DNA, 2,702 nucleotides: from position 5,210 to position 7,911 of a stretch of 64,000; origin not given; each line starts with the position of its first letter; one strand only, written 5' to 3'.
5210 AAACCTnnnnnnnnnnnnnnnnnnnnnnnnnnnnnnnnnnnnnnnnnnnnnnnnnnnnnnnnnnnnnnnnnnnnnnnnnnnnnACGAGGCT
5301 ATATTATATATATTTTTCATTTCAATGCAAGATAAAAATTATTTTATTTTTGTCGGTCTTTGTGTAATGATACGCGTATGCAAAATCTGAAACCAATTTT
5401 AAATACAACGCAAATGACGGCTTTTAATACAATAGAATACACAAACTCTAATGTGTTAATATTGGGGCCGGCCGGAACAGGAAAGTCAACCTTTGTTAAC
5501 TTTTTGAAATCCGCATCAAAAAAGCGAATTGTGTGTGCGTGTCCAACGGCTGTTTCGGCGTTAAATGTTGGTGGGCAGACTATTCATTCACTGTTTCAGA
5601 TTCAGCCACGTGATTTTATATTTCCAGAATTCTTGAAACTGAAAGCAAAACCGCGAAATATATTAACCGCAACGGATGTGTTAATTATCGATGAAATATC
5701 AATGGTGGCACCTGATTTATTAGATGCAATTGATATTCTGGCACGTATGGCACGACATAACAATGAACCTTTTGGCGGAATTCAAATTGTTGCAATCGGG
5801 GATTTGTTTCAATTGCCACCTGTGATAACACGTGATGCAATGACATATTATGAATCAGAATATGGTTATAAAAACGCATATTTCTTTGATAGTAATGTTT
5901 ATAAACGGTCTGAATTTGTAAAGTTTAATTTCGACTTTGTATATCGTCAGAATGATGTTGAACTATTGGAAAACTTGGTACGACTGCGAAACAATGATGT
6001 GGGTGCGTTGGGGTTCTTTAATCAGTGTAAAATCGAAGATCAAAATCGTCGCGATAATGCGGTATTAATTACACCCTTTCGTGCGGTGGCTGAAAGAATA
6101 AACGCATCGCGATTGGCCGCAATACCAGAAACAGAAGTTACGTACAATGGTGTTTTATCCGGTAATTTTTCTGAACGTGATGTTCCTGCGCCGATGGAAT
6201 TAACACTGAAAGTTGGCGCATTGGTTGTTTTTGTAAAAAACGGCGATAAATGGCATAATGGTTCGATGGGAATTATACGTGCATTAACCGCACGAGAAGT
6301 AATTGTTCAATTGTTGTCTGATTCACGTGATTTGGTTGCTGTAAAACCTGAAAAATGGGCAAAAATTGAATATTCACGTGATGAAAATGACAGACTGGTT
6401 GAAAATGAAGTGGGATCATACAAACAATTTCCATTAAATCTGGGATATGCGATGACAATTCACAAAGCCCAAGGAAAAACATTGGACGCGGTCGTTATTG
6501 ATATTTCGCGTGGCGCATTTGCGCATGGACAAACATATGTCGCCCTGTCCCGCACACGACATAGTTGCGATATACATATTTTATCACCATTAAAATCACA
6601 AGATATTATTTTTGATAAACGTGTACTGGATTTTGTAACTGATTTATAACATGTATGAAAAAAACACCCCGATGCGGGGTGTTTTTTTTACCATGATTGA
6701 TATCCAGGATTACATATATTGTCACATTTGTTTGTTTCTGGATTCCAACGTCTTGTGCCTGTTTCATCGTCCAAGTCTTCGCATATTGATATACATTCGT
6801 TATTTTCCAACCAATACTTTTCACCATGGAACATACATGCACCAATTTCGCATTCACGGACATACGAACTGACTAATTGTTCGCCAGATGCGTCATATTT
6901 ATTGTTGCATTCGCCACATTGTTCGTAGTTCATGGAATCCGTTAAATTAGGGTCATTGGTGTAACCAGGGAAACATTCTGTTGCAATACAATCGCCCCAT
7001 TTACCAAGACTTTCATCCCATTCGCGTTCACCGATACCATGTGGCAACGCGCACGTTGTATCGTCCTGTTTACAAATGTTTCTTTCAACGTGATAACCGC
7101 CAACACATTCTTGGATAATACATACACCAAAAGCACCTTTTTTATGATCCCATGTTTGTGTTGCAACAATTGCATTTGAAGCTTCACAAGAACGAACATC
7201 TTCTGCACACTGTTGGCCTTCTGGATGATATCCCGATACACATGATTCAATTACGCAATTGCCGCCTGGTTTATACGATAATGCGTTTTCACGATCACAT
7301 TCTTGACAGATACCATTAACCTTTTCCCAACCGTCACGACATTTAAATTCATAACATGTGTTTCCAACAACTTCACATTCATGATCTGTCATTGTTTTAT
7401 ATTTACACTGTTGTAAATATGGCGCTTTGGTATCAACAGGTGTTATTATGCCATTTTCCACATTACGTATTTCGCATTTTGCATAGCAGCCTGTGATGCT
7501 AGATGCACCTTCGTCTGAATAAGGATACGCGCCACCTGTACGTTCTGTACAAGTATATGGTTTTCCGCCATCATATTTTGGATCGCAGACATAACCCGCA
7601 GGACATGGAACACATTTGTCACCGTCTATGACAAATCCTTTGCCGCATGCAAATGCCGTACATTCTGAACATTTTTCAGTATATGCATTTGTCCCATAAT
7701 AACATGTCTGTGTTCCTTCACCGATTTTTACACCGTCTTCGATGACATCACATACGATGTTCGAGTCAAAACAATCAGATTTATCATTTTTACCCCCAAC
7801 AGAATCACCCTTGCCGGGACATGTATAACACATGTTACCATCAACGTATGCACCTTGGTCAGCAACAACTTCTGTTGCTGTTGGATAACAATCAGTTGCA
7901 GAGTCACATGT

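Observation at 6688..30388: Tandem giant secreted mosaic proteins (~4506 and 3337 aa) built from eukaryote-like Cys-rich modules, Listeria-Bacteroides repeats and beta-sandwich inserts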

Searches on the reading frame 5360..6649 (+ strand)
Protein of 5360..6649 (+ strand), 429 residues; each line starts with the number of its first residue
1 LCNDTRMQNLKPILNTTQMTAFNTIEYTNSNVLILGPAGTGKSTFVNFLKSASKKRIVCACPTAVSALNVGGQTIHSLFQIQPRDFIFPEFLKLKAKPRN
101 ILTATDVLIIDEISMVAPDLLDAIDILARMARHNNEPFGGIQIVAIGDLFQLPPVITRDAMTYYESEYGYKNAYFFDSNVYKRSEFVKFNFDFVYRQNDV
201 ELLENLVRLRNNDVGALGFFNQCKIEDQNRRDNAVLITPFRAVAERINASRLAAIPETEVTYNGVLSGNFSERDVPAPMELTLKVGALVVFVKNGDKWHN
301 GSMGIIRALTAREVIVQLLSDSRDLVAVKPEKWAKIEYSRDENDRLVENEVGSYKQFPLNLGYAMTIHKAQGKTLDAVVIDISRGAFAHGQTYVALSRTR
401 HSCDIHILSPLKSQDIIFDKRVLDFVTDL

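Call 7: search_protein_families(library=ncbifam, proteins=[window:5360-6649:+])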
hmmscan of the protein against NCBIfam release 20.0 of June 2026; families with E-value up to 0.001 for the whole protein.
window:5360-6649:+ (429 aa): 6 families
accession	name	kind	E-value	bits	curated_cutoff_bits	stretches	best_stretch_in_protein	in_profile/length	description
TIGR01448.2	helicase_RecD2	equivalog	2.1e-17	62.6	500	2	11-155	314-450/713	SF1B family DNA helicase RecD2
NF010464.0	PRK13889.1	subfamily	7.6e-17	60.5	1015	2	335-406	633-700/992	conjugal transfer relaxase TraA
TIGR02768.1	TraA_Ti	equivalog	2.1e-16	59.4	590.45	2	283-407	615-715/751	Ti-type conjugative transfer relaxase TraA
TIGR01447.1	recD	equivalog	2.2e-13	49.6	310.15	1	62-155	227-304/597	exodeoxyribonuclease V subunit alpha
NF010402.0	PRK13826.1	subfamily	1.5e-08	33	1317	1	14-405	382-735/1102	Dtr system oriT relaxase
TIGR00376.1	TIGR00376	hypoth_equivalog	5.1e-05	21.9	348.9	0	3-66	148-214/639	IGHMBP2 family helicase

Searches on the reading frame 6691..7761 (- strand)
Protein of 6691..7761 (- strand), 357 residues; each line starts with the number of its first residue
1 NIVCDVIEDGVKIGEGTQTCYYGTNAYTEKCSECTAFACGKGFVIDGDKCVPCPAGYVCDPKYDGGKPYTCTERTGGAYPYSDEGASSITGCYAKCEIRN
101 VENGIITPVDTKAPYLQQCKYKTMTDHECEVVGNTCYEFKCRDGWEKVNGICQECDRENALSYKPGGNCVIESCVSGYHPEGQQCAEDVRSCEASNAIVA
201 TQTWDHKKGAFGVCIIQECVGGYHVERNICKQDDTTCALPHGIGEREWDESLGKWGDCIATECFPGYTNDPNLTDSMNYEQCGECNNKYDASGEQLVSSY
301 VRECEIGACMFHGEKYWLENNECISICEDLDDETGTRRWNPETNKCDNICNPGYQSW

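Call 65: search_protein_families(library=pfam, max_evalue=10, proteins=[window:6691-7761:-])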
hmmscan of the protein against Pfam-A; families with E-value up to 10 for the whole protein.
seq(357 aa): 0 families

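Call 83: find_homologous_proteins(query=window:6691-7761:-, max_evalue=0.001)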
Query seq(357 aa) (357 aa): 12 proteins with E <= 0.001 among 282 candidates.
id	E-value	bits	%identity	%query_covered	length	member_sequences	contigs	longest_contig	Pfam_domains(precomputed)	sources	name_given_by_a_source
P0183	3.1e-100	355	49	94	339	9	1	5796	-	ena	-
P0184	6.1e-98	347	47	94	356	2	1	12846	-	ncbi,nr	ncbi:MAG: hypothetical protein J6S12_02840, partial [Alphaproteobacteria bacterium]|nr:hypothetical 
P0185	3.6e-81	292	42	91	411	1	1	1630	-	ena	-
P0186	1.1e-77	280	46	86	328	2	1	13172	-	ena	-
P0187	1.4e-76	277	48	79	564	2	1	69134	PF09479.17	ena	-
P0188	7.4e-76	274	48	78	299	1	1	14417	-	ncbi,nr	ncbi:MAG: hypothetical protein IKW57_00030, partial [Alphaproteobacteria bacterium]|nr:hypothetical 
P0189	5.5e-74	268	55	59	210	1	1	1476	-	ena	-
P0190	8.1e-71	258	51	65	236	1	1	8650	-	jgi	jgi:hypothetical protein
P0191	2.9e-63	233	47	66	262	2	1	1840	-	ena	-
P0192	1.6e-61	227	49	59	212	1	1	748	-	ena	-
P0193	3.8e-50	190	51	50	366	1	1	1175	-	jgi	jgi:hypothetical protein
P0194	2.8e-42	164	46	47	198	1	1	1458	-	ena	-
